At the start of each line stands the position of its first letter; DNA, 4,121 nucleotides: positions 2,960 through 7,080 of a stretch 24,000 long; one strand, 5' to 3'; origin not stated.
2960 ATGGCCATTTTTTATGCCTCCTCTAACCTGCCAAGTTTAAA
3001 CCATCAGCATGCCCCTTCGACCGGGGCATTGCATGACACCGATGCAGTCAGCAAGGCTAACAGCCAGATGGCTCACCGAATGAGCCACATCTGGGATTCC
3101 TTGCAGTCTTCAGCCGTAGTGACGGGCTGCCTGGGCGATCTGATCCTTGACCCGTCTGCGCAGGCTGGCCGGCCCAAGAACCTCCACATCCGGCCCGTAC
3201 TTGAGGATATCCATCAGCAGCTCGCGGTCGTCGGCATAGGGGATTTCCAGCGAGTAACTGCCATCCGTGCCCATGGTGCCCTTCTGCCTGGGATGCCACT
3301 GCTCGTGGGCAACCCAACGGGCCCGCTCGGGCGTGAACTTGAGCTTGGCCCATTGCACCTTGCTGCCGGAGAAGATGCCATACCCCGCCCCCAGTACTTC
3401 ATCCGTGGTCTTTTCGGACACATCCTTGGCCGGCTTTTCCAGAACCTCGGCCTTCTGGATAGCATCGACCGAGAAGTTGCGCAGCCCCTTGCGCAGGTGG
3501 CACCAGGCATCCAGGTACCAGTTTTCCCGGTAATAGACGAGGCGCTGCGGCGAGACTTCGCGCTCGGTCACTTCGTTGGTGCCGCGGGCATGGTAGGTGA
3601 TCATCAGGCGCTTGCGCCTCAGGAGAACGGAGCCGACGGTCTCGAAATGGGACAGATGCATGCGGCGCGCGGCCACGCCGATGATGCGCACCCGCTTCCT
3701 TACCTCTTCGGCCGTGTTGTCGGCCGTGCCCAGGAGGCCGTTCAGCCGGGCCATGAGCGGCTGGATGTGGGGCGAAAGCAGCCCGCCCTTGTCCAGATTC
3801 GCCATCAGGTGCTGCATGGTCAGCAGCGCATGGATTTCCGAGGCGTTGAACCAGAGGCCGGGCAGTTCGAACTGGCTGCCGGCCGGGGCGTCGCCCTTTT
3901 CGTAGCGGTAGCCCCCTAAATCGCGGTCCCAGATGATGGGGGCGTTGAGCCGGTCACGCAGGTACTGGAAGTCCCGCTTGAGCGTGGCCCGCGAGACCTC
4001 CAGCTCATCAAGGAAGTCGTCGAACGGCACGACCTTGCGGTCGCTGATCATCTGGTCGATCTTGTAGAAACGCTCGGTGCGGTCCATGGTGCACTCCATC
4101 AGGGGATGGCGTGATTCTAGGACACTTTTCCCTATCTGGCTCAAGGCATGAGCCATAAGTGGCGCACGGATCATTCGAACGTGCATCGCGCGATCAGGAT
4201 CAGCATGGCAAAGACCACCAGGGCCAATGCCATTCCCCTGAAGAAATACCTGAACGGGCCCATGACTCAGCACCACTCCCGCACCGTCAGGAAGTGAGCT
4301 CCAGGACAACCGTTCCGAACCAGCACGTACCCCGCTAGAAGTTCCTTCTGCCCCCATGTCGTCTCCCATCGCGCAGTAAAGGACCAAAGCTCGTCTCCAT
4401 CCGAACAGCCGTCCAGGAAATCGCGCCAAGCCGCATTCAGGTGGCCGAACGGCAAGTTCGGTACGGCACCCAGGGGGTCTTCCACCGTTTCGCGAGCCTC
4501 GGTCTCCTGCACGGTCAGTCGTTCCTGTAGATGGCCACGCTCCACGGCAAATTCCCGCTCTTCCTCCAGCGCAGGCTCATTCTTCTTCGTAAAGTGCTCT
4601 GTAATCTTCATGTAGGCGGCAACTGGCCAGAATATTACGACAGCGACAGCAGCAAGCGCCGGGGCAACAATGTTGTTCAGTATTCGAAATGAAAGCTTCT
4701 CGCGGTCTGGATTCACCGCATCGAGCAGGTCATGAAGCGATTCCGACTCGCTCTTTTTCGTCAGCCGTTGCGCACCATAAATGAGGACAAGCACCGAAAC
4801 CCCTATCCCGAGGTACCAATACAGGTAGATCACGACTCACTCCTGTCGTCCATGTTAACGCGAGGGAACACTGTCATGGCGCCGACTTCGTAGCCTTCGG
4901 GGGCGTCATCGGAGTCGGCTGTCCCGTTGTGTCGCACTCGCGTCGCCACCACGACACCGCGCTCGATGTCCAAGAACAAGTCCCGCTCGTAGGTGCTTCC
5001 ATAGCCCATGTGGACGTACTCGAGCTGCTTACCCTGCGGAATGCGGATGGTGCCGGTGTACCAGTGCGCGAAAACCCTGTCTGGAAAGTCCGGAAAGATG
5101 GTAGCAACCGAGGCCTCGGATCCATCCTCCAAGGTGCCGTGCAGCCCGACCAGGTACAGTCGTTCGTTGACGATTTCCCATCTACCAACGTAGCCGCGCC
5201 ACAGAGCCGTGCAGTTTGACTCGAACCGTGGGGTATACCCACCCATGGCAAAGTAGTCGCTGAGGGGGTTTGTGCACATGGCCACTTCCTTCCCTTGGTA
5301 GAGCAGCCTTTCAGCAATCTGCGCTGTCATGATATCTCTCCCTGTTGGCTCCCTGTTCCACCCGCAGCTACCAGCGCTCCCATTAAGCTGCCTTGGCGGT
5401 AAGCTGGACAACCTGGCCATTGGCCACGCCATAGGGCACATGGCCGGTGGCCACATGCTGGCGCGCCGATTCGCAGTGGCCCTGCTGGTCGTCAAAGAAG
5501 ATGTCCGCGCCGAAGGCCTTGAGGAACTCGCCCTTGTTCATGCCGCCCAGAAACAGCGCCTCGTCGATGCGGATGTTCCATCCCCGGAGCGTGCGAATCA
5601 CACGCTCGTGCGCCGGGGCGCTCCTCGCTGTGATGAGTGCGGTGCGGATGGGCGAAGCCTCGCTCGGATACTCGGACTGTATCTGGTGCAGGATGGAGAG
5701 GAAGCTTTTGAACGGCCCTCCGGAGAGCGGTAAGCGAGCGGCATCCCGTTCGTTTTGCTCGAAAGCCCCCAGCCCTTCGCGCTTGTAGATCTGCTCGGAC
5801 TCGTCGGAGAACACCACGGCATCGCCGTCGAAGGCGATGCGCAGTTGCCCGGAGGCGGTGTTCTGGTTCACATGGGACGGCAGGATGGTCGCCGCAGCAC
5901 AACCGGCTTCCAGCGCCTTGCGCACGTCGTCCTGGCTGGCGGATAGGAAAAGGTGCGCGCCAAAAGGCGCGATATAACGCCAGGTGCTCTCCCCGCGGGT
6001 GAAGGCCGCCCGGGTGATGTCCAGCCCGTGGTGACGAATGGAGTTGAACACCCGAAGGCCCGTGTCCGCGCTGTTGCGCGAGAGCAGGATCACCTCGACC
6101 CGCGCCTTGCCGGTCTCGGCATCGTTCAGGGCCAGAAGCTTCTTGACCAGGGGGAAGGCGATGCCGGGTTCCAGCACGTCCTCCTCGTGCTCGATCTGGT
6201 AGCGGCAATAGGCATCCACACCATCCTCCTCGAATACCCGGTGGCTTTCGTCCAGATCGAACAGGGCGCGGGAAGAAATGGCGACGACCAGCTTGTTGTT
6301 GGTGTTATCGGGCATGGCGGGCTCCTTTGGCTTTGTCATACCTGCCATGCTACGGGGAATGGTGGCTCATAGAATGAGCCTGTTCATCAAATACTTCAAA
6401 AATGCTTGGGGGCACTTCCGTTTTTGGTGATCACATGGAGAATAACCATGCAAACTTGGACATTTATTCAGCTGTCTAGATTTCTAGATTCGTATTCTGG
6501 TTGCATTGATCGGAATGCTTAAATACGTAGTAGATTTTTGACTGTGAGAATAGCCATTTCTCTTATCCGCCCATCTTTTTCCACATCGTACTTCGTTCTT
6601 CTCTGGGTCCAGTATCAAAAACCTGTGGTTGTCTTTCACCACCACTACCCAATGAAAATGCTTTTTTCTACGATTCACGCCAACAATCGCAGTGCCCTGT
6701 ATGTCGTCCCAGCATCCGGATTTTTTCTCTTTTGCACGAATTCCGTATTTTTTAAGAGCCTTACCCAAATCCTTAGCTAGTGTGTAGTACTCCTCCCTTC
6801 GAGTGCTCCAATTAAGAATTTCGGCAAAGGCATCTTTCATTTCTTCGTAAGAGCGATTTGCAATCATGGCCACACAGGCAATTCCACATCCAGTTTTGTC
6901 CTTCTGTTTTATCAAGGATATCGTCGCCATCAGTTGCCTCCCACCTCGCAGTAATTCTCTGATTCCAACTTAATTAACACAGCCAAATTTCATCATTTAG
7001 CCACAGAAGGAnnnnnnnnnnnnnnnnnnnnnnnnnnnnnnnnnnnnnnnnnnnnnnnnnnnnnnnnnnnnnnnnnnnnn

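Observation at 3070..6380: Second, different palindrome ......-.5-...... marks three consecutive minus-strand transcription units around WYL regulator 1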

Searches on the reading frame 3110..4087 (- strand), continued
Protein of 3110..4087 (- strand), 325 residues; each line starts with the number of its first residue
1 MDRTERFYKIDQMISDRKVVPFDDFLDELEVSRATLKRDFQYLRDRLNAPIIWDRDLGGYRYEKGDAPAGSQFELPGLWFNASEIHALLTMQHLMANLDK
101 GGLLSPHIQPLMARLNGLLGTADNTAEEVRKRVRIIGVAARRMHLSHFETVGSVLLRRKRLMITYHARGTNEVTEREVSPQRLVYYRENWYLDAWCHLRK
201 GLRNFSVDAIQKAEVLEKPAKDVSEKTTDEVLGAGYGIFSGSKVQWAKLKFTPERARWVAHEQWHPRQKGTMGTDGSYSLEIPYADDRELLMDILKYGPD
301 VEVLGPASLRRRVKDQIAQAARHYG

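Call 67: search_solved_structures(query=A2, max_evalue=0.001, show_alignments=5)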
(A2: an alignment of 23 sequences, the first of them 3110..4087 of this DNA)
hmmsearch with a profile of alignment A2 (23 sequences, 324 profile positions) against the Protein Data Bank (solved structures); distinct sequences matched with E-value up to 0.001: 13.
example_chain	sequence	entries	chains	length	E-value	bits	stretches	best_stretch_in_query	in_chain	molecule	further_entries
6sj9_A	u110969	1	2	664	3.9e-26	95.6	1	2-322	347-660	Proteasome accessory factor B/C (PafBC)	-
7p5x_AX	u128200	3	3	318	1e-17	67.9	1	148-324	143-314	PafC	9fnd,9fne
7u02_B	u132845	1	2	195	1.7e-12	50.8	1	161-322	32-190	WYL domain-containing protein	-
7tzv_A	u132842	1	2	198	1.7e-12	50.7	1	160-322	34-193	WYL domain-containing protein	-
9cu3_B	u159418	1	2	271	3.4e-12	49.8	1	155-322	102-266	WYL domain-containing protein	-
9pfq_Q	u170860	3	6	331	4.5e-12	49.4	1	158-322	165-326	WYL domain-containing protein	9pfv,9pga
8tp8_A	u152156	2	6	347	5e-12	49.2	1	158-322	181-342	DeoR-family transcriptional regulator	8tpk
7tb5_A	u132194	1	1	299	3.6e-08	36.5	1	140-217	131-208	WYL domain-containing protein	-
7t8k_A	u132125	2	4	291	3.1e-07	33.5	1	103-215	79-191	BrxR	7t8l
7tb6_A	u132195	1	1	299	1.5e-05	27.9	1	135-211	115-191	S. maltophilia CapW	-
7qfz_A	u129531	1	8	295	1.7e-05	27.7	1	143-222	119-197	WYL domain-containing protein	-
7p5x_AY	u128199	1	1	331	3.7e-05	26.6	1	145-319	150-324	Transcriptional regulator-like protein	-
9fnd_X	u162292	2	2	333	3.9e-05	26.6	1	145-319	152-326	Transcriptional regulator-like protein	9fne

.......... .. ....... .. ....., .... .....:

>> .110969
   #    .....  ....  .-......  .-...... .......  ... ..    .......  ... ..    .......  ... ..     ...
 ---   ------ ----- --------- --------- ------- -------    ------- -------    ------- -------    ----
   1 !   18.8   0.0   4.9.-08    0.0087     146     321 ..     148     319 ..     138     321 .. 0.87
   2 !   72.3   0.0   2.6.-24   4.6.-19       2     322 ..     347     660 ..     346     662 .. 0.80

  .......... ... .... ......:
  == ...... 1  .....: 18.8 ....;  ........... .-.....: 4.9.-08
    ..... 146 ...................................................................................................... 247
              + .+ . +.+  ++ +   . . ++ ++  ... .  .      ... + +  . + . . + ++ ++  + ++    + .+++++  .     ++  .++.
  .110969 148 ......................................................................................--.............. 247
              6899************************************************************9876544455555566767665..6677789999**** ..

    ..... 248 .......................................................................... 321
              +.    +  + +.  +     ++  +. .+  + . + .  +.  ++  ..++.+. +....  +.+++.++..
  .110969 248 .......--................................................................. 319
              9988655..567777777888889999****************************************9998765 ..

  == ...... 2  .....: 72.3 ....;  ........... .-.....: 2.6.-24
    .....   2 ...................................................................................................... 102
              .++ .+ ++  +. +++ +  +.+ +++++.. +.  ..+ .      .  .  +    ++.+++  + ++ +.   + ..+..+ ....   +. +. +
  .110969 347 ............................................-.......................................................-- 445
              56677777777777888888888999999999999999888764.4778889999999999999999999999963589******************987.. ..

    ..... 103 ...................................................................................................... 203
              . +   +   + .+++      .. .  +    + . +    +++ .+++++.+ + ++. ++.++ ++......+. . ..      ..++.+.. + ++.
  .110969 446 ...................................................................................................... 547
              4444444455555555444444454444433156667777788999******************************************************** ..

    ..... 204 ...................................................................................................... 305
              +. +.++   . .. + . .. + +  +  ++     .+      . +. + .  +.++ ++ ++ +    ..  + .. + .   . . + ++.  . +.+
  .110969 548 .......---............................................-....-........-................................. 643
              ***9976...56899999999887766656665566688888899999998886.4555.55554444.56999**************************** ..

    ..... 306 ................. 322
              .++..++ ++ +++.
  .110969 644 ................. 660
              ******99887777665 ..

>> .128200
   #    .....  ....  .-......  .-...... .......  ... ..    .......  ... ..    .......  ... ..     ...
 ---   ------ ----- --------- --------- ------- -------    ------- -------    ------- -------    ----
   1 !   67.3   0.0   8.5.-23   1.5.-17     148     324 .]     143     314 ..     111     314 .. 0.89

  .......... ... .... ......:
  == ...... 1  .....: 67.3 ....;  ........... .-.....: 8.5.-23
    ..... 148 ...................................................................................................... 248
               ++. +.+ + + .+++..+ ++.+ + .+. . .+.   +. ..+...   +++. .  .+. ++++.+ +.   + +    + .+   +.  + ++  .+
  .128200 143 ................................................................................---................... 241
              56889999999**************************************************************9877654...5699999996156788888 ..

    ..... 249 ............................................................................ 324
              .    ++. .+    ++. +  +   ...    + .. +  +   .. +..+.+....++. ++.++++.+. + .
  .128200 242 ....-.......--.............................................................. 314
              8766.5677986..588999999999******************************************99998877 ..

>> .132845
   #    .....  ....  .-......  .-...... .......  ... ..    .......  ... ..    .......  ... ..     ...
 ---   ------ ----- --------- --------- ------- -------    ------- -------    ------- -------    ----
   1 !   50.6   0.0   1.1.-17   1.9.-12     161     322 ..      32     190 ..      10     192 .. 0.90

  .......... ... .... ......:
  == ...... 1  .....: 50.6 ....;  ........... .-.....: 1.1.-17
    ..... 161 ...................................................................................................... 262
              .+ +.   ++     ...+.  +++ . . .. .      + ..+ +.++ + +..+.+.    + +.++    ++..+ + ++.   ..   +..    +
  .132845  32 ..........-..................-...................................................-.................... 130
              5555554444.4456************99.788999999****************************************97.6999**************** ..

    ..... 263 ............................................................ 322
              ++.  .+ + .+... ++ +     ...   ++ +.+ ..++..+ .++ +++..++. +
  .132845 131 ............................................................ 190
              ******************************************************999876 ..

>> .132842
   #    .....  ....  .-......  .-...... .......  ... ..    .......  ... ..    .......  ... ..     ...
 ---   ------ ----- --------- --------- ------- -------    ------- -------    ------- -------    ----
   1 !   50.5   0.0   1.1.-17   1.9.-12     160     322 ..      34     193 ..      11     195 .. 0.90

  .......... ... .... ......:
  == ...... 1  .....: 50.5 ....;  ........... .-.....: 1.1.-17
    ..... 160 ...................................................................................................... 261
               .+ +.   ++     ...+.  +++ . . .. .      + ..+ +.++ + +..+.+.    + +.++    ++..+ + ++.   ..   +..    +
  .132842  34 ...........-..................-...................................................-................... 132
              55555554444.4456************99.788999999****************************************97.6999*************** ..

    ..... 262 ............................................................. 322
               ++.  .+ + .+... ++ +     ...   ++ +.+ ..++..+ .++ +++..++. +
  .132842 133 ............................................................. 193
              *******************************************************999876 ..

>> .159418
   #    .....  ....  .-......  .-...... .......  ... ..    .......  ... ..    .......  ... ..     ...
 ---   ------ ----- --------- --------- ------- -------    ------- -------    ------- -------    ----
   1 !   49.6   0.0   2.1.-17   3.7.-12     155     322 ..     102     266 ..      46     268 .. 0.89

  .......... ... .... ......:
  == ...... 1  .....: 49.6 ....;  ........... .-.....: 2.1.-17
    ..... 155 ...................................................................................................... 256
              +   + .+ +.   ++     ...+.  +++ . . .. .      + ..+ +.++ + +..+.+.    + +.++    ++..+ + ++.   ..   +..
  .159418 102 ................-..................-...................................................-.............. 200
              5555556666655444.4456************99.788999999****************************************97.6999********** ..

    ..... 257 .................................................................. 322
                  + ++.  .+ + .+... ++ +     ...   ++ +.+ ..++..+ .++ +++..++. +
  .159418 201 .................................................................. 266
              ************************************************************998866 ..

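Call 75: find_encoding_contigs(protein=window:3110-4087:-, flank=10000, max_places=6)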
Protein window:3110-4087:- (325 aa): no gene with exactly this product is on record in the collection.

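Call 79: search_protein_families(library=pfam, proteins=[L075:5703-5897:-, L010:5690-5881:-, L004:5626-5895:-, L073:7923-8900:+, L025:7942-9312:+, L016:10185-10595:-, L039:1210-1986:+, L078:7057-9381:+], max_evalue=0.01)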
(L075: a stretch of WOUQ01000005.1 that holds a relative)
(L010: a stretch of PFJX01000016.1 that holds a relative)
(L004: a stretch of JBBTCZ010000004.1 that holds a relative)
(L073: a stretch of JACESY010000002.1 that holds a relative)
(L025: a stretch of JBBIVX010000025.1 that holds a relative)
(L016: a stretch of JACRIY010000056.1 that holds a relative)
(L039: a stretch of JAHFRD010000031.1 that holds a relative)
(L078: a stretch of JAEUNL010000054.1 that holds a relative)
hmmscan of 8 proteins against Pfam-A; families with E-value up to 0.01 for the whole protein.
L075:5703-5897:- (64 aa): 0 families

L010:5690-5881:- (63 aa): 0 families

L004:5626-5895:- (89 aa): 1 family
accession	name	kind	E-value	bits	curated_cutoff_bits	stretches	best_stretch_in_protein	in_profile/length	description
PF14076.12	DUF4258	-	0.0043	17.8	25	1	7-36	2-31/71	Domain of unknown function (DUF4258)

L073:7923-8900:+ (325 aa): 1 family
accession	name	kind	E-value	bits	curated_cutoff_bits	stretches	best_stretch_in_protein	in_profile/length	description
PF01867.21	Cas_Cas1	-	3.7e-08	33.3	22.3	1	38-272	19-239/283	CRISPR associated protein Cas1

L025:7942-9312:+ (456 aa): 3 families
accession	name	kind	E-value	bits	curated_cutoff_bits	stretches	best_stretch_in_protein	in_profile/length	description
PF00092.34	VWA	-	4.8e-19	69.7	23.8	1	51-209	2-162/174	von Willebrand factor type A domain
PF13519.12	VWA_2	-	3.9e-13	50.4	27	1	52-154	2-106/107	von Willebrand factor type A domain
PF13768.12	VWA_3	-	7.9e-08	32.9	27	1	51-205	3-153/155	von Willebrand factor type A domain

L016:10185-10595:- (136 aa): 2 families
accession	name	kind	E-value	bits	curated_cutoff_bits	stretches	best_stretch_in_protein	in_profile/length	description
PF21818.3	DUF6884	-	6.2e-45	153.1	30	1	4-134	1-135/135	Family of unknown function (DUF6884)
PF03883.20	H2O2_YaaD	-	0.0024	17.9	29.6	1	43-110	104-172/236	Peroxide stress protein YaaA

L039:1210-1986:+ (258 aa): 0 families

L078:7057-9381:+ (774 aa): 5 families
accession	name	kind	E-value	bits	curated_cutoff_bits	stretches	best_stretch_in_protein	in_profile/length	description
PF22590.2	Cas3-like_C_2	-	8.6e-14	52.1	27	1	483-588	4-105/106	CRISPR-associated nuclease/helicase Cas3, C-terminal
PF00270.35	DEAD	-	8.8e-13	48.8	26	1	265-418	19-161/167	DEAD/DEAH box helicase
PF04851.21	ResIII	-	8e-07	29.5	22.5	1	248-384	11-134/164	Type III restriction enzyme, res subunit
PF13401.12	AAA_22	-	7.9e-05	23.4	27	1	260-413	5-121/130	AAA domain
PF18019.7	Cas3_HD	-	0.00029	21.3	23.1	1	40-122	52-130/207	Cas3, HD domain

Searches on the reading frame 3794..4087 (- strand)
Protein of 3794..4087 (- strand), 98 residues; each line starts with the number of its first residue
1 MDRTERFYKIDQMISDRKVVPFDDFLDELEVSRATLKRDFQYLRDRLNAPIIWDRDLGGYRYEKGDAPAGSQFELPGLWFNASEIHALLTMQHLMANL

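Call 65: search_solved_structures(query=window:3794-4087:-, max_evalue=10, show_alignments=5)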
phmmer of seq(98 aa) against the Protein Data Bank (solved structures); distinct sequences matched with E-value up to 10: 0.

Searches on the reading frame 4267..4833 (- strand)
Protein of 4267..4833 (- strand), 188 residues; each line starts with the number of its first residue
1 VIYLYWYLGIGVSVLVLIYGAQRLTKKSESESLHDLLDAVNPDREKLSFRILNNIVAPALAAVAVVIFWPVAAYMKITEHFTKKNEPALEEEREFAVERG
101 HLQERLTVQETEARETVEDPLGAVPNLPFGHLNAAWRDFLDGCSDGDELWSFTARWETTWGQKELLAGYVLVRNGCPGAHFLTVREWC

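Call 7: search_protein_families(library=pfam, proteins=[window:4267-4833:-], max_evalue=0.01)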
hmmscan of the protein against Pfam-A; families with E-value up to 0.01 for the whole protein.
window:4267-4833:- (188 aa): 0 families

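Call 30: search_protein_families(library=padloc, proteins=[window:4267-4833:-], max_evalue=0.001)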
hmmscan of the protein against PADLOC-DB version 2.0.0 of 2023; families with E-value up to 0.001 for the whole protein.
window:4267-4833:- (188 aa): 0 families

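Call 31: search_protein_families(library=ncbifam, proteins=[window:4267-4833:-], max_evalue=0.001)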
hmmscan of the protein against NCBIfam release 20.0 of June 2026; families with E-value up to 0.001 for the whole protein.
window:4267-4833:- (188 aa): 0 families

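Call 58: search_protein_families(library=pfam, proteins=[window:4267-4833:-], max_evalue=1)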
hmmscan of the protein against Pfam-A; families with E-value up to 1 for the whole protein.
window:4267-4833:- (188 aa): 0 families

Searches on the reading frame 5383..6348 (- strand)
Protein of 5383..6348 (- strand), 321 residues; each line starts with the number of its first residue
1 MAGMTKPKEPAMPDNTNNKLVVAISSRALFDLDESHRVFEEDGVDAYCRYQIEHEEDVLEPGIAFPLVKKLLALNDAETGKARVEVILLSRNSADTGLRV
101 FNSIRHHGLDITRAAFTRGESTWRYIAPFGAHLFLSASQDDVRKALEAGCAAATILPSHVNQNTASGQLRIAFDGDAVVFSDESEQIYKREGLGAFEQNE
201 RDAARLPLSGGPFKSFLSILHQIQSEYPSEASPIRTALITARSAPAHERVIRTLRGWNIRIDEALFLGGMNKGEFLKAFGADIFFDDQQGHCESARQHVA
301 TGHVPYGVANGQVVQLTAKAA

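Call 7: search_protein_families(library=pfam, proteins=[window:5383-6348:-], max_evalue=0.01)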
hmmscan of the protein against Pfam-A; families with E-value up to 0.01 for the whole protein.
window:5383-6348:- (321 aa): 1 family
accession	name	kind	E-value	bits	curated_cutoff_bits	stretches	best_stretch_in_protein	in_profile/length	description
PF06189.17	5-nucleotidase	-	1.5e-139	464.4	28.2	1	12-310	1-301/302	5'-nucleotidase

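Call 30: search_protein_families(library=padloc, proteins=[window:5383-6348:-], max_evalue=0.001)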
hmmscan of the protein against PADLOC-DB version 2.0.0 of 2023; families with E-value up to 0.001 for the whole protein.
window:5383-6348:- (321 aa): 1 family
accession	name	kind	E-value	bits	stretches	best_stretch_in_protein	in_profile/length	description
PDLC04900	PDC-S08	-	1.8e-143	475.3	1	9-311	12-317/323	-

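Call 31: search_protein_families(library=ncbifam, proteins=[window:5383-6348:-], max_evalue=0.001)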
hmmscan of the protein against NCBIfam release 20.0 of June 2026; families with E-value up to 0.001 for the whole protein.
window:5383-6348:- (321 aa): 0 families

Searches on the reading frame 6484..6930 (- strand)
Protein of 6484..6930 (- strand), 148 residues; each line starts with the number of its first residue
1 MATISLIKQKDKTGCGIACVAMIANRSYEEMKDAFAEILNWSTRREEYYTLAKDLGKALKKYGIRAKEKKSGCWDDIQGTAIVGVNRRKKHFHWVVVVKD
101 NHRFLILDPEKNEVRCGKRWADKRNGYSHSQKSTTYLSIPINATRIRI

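Call 7: search_protein_families(library=pfam, proteins=[window:6484-6930:-], max_evalue=0.01)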
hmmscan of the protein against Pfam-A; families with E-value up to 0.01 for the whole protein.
window:6484-6930:- (148 aa): 3 families
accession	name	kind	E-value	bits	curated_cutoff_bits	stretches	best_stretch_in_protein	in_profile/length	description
PF03412.21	Peptidase_C39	-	4.2e-10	40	22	1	5-115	3-111/133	Peptidase C39 family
PF09778.15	Guanylate_cyc_2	-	0.00015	21.7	28.1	1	5-66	2-63/212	Guanylylate cyclase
PF13529.12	Peptidase_C39_2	-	0.0045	18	24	0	4-78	3-93/143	Peptidase_C39 like family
